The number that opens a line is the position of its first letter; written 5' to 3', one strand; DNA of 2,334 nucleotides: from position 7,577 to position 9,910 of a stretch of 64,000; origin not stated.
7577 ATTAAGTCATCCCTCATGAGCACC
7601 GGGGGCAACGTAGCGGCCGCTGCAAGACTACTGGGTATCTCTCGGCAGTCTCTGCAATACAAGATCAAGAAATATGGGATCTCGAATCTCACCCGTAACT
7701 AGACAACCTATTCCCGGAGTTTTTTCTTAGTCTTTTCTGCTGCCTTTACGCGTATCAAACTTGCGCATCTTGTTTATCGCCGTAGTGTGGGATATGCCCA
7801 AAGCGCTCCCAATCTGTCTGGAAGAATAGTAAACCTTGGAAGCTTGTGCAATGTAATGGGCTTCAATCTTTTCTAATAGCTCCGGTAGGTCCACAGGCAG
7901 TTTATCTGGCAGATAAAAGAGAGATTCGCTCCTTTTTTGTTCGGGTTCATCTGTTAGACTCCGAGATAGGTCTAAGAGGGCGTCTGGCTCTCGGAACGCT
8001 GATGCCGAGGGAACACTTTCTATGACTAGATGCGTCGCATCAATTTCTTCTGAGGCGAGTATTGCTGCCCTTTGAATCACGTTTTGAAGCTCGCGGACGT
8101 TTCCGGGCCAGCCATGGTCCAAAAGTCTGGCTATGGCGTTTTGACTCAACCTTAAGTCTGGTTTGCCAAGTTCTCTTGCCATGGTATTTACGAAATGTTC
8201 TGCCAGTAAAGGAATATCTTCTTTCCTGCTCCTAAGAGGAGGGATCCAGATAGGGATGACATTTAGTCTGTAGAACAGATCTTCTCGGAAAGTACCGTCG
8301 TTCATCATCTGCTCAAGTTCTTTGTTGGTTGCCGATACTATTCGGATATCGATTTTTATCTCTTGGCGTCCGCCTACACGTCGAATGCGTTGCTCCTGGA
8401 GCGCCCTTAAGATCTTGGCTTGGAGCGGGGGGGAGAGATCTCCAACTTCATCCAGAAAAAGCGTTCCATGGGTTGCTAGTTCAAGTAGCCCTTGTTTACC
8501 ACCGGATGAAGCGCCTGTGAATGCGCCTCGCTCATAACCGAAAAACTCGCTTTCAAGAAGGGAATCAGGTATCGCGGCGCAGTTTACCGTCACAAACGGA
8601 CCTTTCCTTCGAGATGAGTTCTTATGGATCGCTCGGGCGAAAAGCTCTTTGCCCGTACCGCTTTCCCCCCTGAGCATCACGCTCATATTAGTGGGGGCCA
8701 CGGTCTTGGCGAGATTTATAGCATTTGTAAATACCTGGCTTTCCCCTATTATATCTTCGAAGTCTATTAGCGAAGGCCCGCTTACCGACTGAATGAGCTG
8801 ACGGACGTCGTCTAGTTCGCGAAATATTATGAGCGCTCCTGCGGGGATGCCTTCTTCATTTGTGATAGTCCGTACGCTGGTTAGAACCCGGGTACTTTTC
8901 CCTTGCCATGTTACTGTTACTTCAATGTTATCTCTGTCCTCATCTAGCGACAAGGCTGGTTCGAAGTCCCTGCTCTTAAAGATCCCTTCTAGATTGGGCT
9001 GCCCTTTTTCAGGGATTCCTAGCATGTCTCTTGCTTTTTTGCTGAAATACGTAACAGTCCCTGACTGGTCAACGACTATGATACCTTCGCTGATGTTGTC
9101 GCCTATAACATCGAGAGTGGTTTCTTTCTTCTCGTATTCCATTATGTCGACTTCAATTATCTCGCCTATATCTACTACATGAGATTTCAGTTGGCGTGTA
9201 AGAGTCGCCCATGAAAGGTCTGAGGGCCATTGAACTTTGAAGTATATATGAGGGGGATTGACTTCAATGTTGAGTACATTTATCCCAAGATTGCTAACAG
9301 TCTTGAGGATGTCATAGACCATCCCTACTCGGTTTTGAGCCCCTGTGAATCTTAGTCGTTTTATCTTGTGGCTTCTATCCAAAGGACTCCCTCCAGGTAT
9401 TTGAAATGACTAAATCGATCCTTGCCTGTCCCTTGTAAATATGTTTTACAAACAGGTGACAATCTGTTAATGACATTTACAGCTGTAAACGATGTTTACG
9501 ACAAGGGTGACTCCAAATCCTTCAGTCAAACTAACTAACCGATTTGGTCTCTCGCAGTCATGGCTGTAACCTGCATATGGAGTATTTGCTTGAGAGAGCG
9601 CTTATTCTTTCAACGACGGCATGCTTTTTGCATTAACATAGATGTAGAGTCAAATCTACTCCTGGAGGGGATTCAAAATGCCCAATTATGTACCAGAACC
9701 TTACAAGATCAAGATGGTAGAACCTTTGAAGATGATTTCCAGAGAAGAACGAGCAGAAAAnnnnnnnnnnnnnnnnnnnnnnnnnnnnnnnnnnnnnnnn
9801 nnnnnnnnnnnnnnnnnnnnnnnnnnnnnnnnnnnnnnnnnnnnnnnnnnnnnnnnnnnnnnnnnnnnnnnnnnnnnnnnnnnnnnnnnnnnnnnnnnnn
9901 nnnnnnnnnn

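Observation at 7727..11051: TyrR-like sigma-54 activator with canonical TyrR boxes controlling a tyrosine phenol-lyase from a sigma-54 promoter in a Firmicute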

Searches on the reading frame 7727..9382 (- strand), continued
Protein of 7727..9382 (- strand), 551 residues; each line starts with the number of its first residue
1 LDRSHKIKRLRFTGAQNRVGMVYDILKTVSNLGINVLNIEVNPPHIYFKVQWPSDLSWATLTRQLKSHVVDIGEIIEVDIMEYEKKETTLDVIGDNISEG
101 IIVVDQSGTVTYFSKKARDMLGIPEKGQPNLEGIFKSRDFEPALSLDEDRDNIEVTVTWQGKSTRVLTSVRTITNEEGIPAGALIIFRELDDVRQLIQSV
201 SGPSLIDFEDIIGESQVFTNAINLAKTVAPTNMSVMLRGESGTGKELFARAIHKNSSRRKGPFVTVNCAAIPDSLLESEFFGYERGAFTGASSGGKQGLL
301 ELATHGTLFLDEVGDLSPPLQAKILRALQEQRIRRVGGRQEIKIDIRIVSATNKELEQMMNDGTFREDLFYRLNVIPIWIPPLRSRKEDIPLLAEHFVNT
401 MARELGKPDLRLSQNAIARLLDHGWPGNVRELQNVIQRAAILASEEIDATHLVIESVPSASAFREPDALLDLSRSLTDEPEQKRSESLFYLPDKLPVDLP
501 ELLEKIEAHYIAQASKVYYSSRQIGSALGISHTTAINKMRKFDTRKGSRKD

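Call 46: find_encoding_contigs(protein=P0084, flank=3500, max_places=1)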
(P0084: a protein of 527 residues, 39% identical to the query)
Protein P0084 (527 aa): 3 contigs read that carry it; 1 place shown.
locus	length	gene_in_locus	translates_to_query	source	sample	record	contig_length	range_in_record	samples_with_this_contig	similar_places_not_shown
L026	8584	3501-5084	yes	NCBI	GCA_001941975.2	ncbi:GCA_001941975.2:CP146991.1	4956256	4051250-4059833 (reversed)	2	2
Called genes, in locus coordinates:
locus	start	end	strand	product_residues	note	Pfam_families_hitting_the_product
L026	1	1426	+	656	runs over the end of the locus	PF02743:dCache_1, PF00672:HAMP, PF00015:MCPsignal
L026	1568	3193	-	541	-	PF00171:Aldedh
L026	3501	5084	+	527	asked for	PF01842:ACT (weak), PF13291:ACT_4 (weak), PF00989:PAS (weak), PF13426:PAS_9 (weak), PF00158:Sigma54_activat, PF14532:Sigma54_activ_2, PF25601:AAA_lid_14, PF18024:HTH_50, +2 more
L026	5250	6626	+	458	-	PF01212:Beta_elim_lyase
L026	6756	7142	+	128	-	PF01042:Ribonuc_L-PSP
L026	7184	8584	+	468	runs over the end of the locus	PF00324:AA_permease, PF13520:AA_permease_2, PF13906:AA_permease_C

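Call 49: search_protein_families(library=ncbifam, max_evalue=1e-50, proteins=[L020:5743-7122:+, L023:5268-6647:+, L025:5206-6585:+, L026:5250-6626:+, L001:2245-3615:-, L009:2298-3668:-])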
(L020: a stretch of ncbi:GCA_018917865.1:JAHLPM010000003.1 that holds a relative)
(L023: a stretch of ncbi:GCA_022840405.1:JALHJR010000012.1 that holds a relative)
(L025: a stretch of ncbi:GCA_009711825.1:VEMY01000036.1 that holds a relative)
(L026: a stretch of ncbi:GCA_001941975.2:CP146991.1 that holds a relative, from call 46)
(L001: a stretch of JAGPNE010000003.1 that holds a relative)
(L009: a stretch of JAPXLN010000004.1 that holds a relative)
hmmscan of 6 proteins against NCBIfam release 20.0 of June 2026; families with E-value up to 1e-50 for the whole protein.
L020:5743-7122:+ (459 aa): 4 families
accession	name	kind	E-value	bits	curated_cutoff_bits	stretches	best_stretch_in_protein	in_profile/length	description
TIGR02618.1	tyr_phenol_ly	equivalog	1.1e-246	818.9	720.7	1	8-456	2-450/450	tyrosine phenol-lyase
NF009709.0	PRK13238.1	subfamily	6.5e-201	668.1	285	1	3-458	4-461/463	tryptophanase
NF053783.1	TphnTnaApg1401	equivalog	6.4e-176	585.8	750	1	2-457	2-456/457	tryptophanase TnaA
TIGR02617.1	tnaA_trp_ase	equivalog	5.7e-159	530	825.8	1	4-456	1-465/467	tryptophanase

L023:5268-6647:+ (459 aa): 4 families
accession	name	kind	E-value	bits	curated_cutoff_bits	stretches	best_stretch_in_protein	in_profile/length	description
TIGR02618.1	tyr_phenol_ly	equivalog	3.3e-249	827.2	720.7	1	8-456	2-450/450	tyrosine phenol-lyase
NF009709.0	PRK13238.1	subfamily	9.7e-203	674.1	285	1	3-458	4-461/463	tryptophanase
NF053783.1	TphnTnaApg1401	equivalog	2e-180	600.7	750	1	7-456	6-455/457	tryptophanase TnaA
TIGR02617.1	tnaA_trp_ase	equivalog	1.8e-163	544.9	825.8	1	4-457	1-466/467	tryptophanase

L025:5206-6585:+ (459 aa): 4 families
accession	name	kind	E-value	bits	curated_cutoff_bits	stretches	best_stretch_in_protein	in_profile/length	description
TIGR02618.1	tyr_phenol_ly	equivalog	6.3e-260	862.5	720.7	1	8-457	1-450/450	tyrosine phenol-lyase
NF009709.0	PRK13238.1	subfamily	1e-200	667.4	285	1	3-458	4-460/463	tryptophanase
NF053783.1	TphnTnaApg1401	equivalog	1.9e-171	571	750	1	8-457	6-455/457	tryptophanase TnaA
TIGR02617.1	tnaA_trp_ase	equivalog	5.1e-164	546.7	825.8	1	8-458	4-466/467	tryptophanase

L026:5250-6626:+ (458 aa): 4 families
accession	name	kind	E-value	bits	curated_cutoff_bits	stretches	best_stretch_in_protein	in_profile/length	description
TIGR02618.1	tyr_phenol_ly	equivalog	2.7e-267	886.8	720.7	1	7-455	1-450/450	tyrosine phenol-lyase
NF009709.0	PRK13238.1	subfamily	3.7e-208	692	285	1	4-457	5-461/463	tryptophanase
NF053783.1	TphnTnaApg1401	equivalog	1.3e-179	598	750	1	6-455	5-455/457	tryptophanase TnaA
TIGR02617.1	tnaA_trp_ase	equivalog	4.5e-165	550.2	825.8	1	5-455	2-465/467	tryptophanase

L001:2245-3615:- (457 aa): 4 families
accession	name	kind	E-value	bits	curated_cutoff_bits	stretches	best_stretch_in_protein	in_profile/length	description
TIGR02618.1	tyr_phenol_ly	equivalog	2e-247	821.4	720.7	1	7-455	2-450/450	tyrosine phenol-lyase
NF009709.0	PRK13238.1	subfamily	1.4e-201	670.2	285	1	3-456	5-460/463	tryptophanase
NF053783.1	TphnTnaApg1401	equivalog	2.6e-176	587.1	750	1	6-457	6-457/457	tryptophanase TnaA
TIGR02617.1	tnaA_trp_ase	equivalog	6.2e-162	539.8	825.8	1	3-455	1-465/467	tryptophanase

L009:2298-3668:- (457 aa): 4 families
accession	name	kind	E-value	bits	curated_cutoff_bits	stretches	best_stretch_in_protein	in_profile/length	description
TIGR02618.1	tyr_phenol_ly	equivalog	5.1e-244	810.1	720.7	1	7-455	2-450/450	tyrosine phenol-lyase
NF009709.0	PRK13238.1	subfamily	2.3e-199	663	285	1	2-456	4-460/463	tryptophanase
NF053783.1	TphnTnaApg1401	equivalog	7e-174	579.1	750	1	6-457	6-457/457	tryptophanase TnaA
TIGR02617.1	tnaA_trp_ase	equivalog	2.6e-153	511.4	825.8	1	3-455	1-465/467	tryptophanase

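Call 53: find_encoding_contigs(protein=P0001, flank=1000, max_places=3)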
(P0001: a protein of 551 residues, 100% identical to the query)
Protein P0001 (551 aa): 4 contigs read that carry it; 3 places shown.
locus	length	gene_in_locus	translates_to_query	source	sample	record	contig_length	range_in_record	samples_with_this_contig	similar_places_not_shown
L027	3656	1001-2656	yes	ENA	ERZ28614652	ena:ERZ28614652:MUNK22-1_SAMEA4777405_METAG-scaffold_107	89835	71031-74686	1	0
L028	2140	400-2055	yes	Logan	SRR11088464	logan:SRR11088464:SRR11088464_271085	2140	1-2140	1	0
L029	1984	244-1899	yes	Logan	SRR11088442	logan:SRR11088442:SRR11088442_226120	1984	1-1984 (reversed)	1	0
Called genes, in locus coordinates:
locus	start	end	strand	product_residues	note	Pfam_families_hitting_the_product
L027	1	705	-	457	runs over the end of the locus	PF01212:Beta_elim_lyase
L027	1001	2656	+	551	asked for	PF00989:PAS (faint), PF01078:Mg_chelatase (faint), PF00158:Sigma54_activat, PF14532:Sigma54_activ_2, PF25601:AAA_lid_14, PF18024:HTH_50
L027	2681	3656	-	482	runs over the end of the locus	PF08448:PAS_4, PF00158:Sigma54_activat, PF14532:Sigma54_activ_2, PF07728:AAA_5 (weak), PF25601:AAA_lid_14, PF02954:HTH_8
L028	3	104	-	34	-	?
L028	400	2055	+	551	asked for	PF00989:PAS (faint), PF01078:Mg_chelatase (faint), PF00158:Sigma54_activat, PF14532:Sigma54_activ_2, PF25601:AAA_lid_14, PF18024:HTH_50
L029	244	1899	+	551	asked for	PF00989:PAS (faint), PF01078:Mg_chelatase (faint), PF00158:Sigma54_activat, PF14532:Sigma54_activ_2, PF25601:AAA_lid_14, PF18024:HTH_50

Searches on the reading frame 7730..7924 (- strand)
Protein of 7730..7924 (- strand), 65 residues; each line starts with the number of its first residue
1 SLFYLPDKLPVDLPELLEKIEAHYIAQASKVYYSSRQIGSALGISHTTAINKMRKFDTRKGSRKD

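Call 13: search_solved_structures(query=window:7730-7924:-, max_evalue=10, show_alignments=5)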
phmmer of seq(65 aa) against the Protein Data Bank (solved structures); distinct sequences matched with E-value up to 10: 1.
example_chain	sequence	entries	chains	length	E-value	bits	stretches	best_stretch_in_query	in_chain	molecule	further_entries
1g2h_A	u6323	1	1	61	0.0018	22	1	16-57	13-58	TRANSCRIPTIONAL REGULATORY PROTEIN TYRR HOMOLOG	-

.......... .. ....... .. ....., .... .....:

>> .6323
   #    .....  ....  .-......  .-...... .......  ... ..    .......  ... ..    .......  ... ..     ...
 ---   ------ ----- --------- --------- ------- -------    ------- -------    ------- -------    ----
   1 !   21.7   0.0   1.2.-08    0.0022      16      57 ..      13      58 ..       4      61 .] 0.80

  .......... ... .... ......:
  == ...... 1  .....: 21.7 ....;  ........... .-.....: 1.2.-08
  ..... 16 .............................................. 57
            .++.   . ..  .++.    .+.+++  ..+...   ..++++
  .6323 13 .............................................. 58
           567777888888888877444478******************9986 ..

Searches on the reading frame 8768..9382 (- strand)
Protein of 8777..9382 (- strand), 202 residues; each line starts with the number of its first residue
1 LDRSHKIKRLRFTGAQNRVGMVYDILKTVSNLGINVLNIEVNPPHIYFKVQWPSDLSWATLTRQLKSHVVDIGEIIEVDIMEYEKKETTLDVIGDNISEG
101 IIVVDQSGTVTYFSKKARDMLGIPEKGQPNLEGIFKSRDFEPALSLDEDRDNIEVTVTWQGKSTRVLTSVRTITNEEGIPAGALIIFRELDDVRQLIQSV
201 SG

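Call 58: search_solved_structures(query=window:8777-9382:-, max_evalue=10, show_alignments=2)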
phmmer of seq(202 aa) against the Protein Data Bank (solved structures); distinct sequences matched with E-value up to 10: 7.
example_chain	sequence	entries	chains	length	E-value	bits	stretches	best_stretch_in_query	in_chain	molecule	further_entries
4mn5_A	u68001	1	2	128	0.044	16.6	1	84-195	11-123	Sensor protein kinase WalK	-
5fq1_A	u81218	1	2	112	0.085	15.7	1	83-143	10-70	HISTIDINE KINASE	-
7duc_A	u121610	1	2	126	0.088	15.6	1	84-192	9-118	Sensor protein kinase WalK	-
8bjp_AAA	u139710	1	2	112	0.1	15.4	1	83-140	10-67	cytoplasmic PAS domain of CitA from Geobacillus thermodenitrificans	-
2jhe_A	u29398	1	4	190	1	12.2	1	15-121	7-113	TRANSCRIPTION REGULATOR TYRR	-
6iuf_A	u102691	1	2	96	1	12.2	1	146-193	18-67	protein-a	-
2ec2_A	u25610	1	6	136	1.6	11.5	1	22-61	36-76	136aa long hypothetical transposase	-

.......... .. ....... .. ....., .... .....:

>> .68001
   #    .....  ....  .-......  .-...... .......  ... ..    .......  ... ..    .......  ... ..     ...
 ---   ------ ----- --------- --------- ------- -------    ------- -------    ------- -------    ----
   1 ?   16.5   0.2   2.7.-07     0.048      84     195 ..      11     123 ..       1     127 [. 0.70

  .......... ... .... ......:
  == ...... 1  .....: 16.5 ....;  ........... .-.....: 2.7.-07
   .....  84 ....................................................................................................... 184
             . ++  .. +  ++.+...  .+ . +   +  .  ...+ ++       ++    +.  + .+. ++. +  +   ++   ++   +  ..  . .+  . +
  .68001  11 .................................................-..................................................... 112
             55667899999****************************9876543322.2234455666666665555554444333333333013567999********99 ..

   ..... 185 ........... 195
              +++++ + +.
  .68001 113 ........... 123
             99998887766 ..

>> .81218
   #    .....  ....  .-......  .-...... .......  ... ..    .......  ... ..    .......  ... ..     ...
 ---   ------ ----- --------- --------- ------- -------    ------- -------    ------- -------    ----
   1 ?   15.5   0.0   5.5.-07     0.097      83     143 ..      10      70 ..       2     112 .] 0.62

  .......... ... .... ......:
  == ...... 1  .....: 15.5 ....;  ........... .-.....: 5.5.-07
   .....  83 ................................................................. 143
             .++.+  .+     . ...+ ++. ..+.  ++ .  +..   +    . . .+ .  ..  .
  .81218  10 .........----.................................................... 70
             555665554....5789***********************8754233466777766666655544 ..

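Call 69: predict_structure(alignment_id=A2)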
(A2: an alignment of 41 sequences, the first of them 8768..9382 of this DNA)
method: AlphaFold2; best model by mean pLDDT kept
length: 205 residues; sequences in the alignment: 41
mean_pLDDT: 77.9   pTM: 0.53
mean pLDDT of the five models: 77.9, 76.9, 75.9, 72.6, 71.9
residues with pLDDT >= 90: 45; 70-90: 102; 50-70: 51; < 50: 7
segments of 3 or more residues with pLDDT < 50: 1-3, 202-205
pLDDT, mean of each block of 10 residues (from residue 1): 69 78 92 91 88 92 92 87 66 64 80 82 68 62 75 80 83 75 84 64 44
secondary structure, 60 per line:
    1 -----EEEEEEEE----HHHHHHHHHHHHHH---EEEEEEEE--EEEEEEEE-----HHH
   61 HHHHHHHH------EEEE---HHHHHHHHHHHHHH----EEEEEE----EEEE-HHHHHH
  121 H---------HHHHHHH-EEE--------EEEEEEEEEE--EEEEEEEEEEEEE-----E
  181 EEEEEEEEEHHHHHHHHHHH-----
elements in order: E6-13 H18-31 E35-42 E45-52 H58-68 E75-78 H82-95 E100-105 E110-113 H115-121 H131-137 E139-141 E150-159 E162-174 E180-189 H190-200

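Call 72: fold_search(model_id=the predicted structure, library=pdb)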
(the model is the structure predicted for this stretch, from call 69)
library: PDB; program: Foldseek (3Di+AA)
matches with E <= 10: 1808; with E <= 0.001: 163
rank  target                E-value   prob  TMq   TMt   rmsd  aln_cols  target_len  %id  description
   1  2jhe_C                2.5e-09  1.00  0.54  0.57   5.6       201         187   15  N-terminal domain of TyrR transcription factor (residues 1 - 190) (released 2008-06-24)
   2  2jhe_A                3.2e-09  1.00  0.48  0.51   6.4       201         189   14  N-terminal domain of TyrR transcription factor (residues 1 - 190) (released 2008-06-24)
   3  9a5d_A                6.8e-07  1.00  0.40  0.15  41.2       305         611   10  Integrative model of WALK-YYCH by crosslinking MS and deep learning (released 2024-09-18)
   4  8bjp_AAA              5.0e-06  1.00  0.42  0.73   3.8       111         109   21  The N288D mutant cytoplasmic PAS domain of Geobacillus thermodenitrificans histidine kinase CitA (released 2023-11-15)
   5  5fq1_A                7.4e-06  1.00  0.42  0.73   5.0       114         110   20  Structure of the cytoplasmic PAS domain of the Geobacillus thermodenitrificans histidine kinase CitA (released 2017-01-11)
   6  8bjp_BBB              1.2e-05  1.00  0.39  0.68   3.0       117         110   26  The N288D mutant cytoplasmic PAS domain of Geobacillus thermodenitrificans histidine kinase CitA (released 2023-11-15)
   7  4lrx_C                1.2e-05  1.00  0.45  0.33   8.8       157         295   13  Crystal Structure of the E.coli DhaR(N)-DhaK complex (released 2014-01-29)
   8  5xgd                  1.6e-05  1.00  0.45  0.18   3.7       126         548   21  Crystal structure of the PAS-GGDEF-EAL domain of PA0861 from Pseudomonas aeruginosa in complex with GTP (released 2017-12-20)
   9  9bgv_A                2.0e-05  1.00  0.47  0.14   9.6       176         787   12  DosP R97A straight form (released 2024-11-20)
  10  5xge                  2.4e-05  1.00  0.42  0.17   4.8       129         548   18  Crystal structure of the PAS-GGDEF-EAL domain of PA0861 from Pseudomonas aeruginosa in complex with cyclic di-GMP (released 2017-12-20)
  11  4mn6_A                2.7e-05  1.00  0.37  0.72   3.5        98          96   20  Crystal structure of truncated PAS domain from S. aureus YycG (released 2014-09-10)
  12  7duc_A                2.7e-05  1.00  0.37  0.66   3.6       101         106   19  Crystal Structure of cyto WalK (released 2022-01-19)
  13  7duc_B                2.7e-05  1.00  0.37  0.64   5.1       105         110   20  Crystal Structure of cyto WalK (released 2022-01-19)
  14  4lry_C                3.3e-05  1.00  0.45  0.33   9.1       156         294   12  Crystal Structure of the E.coli DhaR(N)-DhaK(T79L) complex (released 2014-01-29)
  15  9cmf_A                3.3e-05  1.00  0.48  0.14   9.3       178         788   10  Substrate bound DosP (released 2024-11-20)
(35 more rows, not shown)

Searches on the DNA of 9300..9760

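Call 54: search_rna_families(source=window, start=9300, end=9760, threshold=evalue, max_evalue=1)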
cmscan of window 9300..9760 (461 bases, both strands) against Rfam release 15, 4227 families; matches with E-value up to 1: 0.
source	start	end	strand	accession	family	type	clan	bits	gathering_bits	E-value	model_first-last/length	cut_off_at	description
